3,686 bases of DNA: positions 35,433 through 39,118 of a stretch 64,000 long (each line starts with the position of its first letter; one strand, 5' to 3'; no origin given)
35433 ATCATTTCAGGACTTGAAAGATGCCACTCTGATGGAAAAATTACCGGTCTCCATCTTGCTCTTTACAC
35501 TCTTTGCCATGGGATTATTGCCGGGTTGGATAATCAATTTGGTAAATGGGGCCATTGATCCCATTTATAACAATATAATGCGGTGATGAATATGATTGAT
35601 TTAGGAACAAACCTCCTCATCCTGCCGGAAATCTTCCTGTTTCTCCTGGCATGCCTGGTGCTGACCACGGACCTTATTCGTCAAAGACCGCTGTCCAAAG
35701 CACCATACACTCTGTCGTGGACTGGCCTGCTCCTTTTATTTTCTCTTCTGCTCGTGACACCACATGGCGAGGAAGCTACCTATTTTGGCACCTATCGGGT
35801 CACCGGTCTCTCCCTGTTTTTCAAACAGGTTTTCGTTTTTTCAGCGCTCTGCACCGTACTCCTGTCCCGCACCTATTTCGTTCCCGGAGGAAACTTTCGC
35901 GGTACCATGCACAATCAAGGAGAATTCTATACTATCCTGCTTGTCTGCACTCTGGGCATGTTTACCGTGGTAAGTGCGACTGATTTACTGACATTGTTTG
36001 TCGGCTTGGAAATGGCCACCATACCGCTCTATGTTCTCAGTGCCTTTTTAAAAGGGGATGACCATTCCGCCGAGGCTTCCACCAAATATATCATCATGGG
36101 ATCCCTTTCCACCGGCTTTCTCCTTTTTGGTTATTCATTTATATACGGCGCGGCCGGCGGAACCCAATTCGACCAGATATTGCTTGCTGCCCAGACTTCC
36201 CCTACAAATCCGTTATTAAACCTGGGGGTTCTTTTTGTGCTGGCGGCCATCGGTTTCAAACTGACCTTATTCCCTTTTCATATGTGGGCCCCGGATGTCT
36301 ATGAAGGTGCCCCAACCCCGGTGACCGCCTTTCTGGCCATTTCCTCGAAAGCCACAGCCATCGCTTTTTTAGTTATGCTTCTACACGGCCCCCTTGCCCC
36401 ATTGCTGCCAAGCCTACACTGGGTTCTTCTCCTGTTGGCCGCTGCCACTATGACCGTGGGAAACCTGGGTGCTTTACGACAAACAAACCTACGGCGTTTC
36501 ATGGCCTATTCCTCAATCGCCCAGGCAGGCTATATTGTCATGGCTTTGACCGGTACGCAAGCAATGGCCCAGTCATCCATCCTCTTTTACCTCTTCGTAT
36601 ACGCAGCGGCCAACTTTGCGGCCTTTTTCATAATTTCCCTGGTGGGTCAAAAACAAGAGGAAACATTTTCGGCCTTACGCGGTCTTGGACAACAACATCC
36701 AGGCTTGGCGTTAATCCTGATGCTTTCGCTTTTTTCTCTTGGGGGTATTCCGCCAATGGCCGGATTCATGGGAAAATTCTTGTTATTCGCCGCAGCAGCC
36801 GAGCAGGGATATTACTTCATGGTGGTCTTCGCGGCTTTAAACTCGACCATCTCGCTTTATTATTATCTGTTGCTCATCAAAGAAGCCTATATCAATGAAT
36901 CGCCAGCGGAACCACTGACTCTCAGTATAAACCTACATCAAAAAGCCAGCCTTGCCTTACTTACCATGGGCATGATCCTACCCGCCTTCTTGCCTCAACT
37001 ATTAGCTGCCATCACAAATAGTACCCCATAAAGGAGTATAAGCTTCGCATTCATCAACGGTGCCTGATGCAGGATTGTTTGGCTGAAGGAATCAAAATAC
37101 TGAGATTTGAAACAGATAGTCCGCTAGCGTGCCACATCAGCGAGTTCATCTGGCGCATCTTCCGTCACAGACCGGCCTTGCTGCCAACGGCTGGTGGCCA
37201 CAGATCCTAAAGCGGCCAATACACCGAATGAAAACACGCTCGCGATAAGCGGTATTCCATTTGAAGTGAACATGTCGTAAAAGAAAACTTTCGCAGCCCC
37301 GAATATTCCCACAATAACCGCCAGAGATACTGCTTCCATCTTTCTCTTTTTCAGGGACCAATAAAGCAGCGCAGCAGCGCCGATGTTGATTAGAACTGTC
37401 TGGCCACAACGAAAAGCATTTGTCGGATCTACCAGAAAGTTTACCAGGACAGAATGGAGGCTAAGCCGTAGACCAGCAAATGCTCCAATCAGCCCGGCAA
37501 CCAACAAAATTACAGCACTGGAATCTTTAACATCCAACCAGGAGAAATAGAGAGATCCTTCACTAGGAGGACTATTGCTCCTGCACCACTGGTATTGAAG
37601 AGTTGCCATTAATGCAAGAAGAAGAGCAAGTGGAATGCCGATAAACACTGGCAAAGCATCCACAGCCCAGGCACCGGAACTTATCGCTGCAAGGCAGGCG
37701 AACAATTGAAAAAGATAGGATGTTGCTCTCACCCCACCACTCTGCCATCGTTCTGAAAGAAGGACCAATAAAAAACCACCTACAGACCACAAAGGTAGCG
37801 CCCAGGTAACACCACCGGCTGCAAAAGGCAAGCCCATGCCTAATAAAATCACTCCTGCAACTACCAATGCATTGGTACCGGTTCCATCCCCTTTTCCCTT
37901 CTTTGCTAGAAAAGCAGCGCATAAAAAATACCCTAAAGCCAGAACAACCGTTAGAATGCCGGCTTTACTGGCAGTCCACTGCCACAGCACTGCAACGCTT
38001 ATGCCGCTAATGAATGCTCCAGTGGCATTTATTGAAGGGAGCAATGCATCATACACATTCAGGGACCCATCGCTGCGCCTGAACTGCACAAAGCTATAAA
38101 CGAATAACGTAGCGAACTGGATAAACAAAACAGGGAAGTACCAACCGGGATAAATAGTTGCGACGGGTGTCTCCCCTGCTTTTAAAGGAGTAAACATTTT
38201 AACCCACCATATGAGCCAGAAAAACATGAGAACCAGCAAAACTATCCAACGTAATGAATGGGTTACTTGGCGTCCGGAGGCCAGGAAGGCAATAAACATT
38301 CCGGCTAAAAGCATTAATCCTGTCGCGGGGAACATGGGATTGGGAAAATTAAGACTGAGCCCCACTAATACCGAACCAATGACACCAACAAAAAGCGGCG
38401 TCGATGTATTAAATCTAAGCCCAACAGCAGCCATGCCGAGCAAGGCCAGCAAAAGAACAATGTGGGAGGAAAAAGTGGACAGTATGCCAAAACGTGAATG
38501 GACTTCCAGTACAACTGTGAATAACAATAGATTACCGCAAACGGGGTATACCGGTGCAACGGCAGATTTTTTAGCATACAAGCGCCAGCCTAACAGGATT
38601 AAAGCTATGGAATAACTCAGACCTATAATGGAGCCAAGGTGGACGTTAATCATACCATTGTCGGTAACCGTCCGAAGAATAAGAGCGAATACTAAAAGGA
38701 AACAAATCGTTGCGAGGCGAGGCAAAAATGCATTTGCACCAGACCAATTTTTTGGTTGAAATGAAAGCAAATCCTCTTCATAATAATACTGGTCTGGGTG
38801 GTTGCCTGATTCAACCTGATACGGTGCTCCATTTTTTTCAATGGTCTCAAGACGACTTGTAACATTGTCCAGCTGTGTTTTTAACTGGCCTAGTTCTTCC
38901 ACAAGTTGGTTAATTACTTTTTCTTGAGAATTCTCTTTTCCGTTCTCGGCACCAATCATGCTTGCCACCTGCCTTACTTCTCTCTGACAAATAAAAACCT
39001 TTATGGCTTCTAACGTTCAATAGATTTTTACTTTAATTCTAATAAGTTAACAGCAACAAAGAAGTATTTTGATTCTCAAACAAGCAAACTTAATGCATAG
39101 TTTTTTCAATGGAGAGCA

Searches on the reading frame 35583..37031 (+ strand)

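Call 48: search_protein_families(library=pfam, proteins=[window:35583-37031:+], max_evalue=0.00001)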
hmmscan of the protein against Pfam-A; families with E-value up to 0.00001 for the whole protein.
window:35583-37031:+ (482 aa): 1 family
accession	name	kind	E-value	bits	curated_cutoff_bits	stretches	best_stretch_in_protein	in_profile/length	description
PF00361.26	Proton_antipo_M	-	2.4e-69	234.2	21.5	1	132-423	1-293/294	NADH:quinone oxidoreductase/Mrp antiporter, TM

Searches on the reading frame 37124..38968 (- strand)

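Call 47: search_protein_families(library=pfam, proteins=[window:37124-38968:-], max_evalue=0.00001)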
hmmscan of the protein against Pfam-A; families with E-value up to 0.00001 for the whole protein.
window:37124-38968:- (614 aa): 1 family
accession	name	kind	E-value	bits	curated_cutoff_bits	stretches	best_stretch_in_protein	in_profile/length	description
PF10101.14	DUF2339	-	5.1e-08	32.6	33.6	0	84-455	7-372/659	Predicted membrane protein (DUF2339)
